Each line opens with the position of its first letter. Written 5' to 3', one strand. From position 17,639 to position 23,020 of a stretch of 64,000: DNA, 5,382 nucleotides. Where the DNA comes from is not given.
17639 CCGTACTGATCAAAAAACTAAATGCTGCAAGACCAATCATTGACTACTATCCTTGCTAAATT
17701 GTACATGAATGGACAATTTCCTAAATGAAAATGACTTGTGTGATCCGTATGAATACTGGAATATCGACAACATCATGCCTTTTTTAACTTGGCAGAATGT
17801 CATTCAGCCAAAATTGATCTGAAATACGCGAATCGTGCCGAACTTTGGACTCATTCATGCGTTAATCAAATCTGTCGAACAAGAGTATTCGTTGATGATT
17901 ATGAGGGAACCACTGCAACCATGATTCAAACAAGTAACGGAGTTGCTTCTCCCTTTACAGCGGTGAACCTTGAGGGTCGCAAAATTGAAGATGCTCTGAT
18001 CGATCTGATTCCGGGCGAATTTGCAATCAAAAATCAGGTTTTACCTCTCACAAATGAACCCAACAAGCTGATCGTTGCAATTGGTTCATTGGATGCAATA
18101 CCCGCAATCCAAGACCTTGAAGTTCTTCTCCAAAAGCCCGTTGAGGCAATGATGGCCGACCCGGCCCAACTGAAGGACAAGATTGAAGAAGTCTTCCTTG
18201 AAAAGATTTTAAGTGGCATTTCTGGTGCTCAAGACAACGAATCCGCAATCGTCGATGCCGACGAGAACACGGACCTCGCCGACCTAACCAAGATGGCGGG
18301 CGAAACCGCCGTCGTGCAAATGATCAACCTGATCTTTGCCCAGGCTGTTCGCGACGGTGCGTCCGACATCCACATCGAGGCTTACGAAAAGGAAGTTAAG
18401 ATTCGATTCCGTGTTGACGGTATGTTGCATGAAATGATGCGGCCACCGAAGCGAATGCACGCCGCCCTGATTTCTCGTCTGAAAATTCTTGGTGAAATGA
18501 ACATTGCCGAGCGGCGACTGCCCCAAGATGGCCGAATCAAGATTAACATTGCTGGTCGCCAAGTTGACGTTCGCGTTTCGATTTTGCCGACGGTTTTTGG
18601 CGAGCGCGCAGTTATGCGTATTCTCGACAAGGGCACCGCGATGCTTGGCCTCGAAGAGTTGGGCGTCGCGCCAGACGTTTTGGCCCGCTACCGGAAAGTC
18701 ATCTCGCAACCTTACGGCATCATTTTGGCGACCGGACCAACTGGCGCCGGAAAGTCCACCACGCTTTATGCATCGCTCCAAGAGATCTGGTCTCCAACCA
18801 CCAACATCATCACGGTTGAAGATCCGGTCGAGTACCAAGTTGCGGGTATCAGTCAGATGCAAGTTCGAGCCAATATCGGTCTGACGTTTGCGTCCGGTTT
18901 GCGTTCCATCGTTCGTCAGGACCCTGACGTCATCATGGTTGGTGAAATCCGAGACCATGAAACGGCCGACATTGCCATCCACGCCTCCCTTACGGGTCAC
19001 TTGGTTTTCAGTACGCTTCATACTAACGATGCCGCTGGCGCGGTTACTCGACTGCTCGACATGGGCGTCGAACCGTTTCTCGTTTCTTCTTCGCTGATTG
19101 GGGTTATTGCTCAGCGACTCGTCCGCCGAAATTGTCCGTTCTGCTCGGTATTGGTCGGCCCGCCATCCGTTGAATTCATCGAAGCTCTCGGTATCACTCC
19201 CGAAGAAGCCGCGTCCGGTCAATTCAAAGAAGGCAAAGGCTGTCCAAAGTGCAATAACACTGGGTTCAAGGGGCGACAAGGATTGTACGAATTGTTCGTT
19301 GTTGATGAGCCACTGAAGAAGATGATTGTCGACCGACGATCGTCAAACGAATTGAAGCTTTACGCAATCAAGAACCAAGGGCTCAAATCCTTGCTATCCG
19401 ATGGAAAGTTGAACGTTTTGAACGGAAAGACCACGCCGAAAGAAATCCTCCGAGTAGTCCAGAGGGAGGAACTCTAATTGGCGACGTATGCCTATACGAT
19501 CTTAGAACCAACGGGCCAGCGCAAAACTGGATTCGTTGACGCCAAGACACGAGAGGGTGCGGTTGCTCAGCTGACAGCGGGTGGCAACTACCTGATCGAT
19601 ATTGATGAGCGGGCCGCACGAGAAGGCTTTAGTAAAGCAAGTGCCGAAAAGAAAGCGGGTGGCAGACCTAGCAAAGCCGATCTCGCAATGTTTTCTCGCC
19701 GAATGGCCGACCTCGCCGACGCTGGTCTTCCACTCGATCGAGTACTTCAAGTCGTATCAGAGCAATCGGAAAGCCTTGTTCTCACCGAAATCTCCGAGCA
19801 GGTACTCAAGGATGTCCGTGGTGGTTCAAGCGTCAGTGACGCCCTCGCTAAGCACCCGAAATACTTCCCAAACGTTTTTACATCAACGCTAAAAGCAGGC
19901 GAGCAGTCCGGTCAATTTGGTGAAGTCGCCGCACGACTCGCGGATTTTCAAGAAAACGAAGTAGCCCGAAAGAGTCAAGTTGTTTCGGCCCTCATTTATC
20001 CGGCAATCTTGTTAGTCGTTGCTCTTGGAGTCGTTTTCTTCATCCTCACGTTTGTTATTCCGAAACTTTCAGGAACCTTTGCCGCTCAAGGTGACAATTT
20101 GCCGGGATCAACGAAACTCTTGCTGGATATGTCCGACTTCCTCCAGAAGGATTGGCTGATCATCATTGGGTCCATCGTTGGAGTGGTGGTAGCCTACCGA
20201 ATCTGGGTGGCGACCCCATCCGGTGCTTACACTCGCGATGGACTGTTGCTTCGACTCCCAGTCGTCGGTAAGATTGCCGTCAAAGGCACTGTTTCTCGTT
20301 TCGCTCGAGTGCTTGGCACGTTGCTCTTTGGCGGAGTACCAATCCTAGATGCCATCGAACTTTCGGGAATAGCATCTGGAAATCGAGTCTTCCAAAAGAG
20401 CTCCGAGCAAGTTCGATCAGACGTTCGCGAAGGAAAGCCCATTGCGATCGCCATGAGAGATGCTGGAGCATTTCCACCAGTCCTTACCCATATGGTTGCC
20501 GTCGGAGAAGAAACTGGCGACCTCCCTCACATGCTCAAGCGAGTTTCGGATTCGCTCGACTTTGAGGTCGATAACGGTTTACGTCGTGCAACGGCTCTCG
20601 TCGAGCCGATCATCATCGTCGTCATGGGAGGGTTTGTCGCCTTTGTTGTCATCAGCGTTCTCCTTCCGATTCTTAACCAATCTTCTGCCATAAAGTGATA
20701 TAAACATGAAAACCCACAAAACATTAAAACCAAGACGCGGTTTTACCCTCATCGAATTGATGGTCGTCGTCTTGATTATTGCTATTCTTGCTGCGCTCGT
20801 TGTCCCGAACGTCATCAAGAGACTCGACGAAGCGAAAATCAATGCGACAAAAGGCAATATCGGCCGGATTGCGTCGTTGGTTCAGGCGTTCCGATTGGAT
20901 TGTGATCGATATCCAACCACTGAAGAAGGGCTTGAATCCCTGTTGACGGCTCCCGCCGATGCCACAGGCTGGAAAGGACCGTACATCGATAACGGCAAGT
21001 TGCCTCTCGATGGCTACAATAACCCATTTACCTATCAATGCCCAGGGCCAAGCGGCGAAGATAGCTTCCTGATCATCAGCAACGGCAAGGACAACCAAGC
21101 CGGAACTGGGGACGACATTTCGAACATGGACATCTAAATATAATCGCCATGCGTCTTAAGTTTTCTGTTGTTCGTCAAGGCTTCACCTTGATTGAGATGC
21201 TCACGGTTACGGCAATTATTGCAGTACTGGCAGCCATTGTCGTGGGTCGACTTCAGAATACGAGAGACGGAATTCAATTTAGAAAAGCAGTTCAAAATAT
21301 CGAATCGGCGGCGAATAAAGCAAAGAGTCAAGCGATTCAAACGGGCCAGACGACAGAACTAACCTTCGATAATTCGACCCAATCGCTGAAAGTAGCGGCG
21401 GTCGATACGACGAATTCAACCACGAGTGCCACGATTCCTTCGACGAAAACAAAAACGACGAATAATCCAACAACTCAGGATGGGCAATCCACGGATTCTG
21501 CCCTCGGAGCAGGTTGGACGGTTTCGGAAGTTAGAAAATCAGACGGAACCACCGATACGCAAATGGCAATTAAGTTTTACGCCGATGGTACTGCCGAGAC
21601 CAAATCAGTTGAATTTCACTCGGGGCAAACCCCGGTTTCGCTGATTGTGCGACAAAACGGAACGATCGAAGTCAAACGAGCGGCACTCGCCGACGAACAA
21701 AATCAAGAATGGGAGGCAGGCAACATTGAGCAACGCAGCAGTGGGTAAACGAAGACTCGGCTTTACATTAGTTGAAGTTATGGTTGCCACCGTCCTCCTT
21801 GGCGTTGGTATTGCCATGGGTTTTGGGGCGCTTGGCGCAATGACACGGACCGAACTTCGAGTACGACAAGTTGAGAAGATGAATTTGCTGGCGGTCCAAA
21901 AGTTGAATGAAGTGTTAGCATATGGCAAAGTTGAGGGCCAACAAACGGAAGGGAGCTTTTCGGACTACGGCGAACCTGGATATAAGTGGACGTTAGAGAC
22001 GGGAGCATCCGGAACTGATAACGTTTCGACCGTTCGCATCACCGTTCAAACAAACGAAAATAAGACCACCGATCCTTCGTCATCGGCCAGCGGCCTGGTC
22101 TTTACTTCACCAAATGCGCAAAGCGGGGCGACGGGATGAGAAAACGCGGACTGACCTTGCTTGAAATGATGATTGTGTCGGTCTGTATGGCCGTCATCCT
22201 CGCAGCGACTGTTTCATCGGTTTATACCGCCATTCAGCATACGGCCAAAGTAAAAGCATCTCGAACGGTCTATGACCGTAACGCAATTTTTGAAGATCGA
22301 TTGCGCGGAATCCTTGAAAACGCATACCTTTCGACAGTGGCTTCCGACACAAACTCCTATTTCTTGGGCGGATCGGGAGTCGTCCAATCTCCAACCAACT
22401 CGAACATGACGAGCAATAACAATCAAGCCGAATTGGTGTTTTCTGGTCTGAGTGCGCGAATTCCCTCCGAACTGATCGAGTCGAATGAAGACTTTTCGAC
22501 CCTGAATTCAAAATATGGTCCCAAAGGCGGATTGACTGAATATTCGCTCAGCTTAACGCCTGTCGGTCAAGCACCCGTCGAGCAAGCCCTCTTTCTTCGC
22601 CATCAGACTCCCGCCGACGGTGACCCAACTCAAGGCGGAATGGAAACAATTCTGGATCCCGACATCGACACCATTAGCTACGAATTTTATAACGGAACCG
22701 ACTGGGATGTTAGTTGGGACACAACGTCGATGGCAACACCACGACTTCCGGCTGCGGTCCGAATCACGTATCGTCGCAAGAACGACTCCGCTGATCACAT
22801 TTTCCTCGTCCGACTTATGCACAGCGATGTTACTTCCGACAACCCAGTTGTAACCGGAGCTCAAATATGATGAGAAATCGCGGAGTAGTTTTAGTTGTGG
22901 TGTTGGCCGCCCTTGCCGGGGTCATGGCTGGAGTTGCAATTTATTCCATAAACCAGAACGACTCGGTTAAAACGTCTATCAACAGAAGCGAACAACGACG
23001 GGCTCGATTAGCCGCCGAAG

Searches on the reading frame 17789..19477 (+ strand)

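Call 49: search_protein_families(library=pfam, proteins=[window:17789-19477:+], max_evalue=0.0001)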
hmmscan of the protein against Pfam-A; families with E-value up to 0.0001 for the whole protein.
window:17789-19477:+ (562 aa): 2 families
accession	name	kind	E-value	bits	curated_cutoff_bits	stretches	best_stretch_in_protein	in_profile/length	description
PF00437.27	T2SSE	-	8.7e-134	446.3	24.9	1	171-555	4-370/370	Type II/IV secretion system protein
PF05157.20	MshEN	-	3.9e-10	40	23.1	1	56-136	5-84/90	MshEN domain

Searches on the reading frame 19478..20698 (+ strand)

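Call 49: search_protein_families(library=pfam, proteins=[window:19478-20698:+], max_evalue=0.0001)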
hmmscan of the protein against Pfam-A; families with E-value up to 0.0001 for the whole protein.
window:19478-20698:+ (406 aa): 1 family
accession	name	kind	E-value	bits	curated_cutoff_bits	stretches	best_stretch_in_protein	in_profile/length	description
PF00482.28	T2SSF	-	3.9e-61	205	25.2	2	72-195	1-125/125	Type II secretion system (T2SS), protein F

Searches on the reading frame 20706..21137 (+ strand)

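Call 49: search_protein_families(library=pfam, proteins=[window:20706-21137:+], max_evalue=0.0001)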
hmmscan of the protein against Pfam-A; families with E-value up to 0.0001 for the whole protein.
window:20706-21137:+ (143 aa): 2 families
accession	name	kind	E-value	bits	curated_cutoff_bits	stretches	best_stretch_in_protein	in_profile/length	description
PF08334.16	T2SSG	-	1e-27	96.7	21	1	35-139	1-106/108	Type II secretion system (T2SS), protein G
PF07963.17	N_methyl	-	2.3e-09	36.9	21.2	1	8-32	2-26/27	Prokaryotic N-terminal methylation motif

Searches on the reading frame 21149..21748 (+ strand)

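Call 49: search_protein_families(library=pfam, proteins=[window:21149-21748:+], max_evalue=0.0001)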
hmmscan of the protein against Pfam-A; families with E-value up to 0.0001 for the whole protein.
window:21149-21748:+ (199 aa): 2 families
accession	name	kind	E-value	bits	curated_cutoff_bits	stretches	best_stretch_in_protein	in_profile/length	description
PF07963.17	N_methyl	-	4.6e-06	26.4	21.2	1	9-31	4-26/27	Prokaryotic N-terminal methylation motif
PF12019.13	GspH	-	1.6e-05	25.8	21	1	47-171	1-108/108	Type II transport protein GspH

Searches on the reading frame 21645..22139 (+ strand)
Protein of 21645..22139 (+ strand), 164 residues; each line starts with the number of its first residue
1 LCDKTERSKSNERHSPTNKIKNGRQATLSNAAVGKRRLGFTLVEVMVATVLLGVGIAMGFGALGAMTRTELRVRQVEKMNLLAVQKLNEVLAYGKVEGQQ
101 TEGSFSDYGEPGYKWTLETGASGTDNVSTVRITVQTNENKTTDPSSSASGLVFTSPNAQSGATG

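Call 49: search_protein_families(library=pfam, proteins=[window:21645-22139:+], max_evalue=0.0001)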
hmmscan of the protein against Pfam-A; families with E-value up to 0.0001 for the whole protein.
window:21645-22139:+ (164 aa): 1 family
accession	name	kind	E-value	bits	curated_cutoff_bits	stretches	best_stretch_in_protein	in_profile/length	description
PF07963.17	N_methyl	-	3.1e-07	30.1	21.2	1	35-59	2-26/27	Prokaryotic N-terminal methylation motif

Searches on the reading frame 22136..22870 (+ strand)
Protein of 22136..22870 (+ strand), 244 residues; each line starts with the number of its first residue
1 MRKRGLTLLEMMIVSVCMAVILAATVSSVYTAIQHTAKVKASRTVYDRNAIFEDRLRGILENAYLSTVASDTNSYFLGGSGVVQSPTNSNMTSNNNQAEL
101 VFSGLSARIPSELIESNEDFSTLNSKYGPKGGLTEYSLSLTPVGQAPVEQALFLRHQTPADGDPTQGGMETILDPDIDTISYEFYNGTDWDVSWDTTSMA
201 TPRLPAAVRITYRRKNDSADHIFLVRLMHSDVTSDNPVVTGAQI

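Call 49: search_protein_families(library=pfam, proteins=[window:22136-22870:+], max_evalue=0.0001)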
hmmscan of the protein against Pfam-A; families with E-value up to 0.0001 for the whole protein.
window:22136-22870:+ (244 aa): 2 families
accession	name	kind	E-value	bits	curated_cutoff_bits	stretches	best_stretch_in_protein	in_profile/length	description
PF11612.13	T2SSJ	-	1.6e-05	25.6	28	1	149-216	66-132/140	Type II secretion system (T2SS), protein J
PF07963.17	N_methyl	-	1.8e-05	24.6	21.2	1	2-25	3-26/27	Prokaryotic N-terminal methylation motif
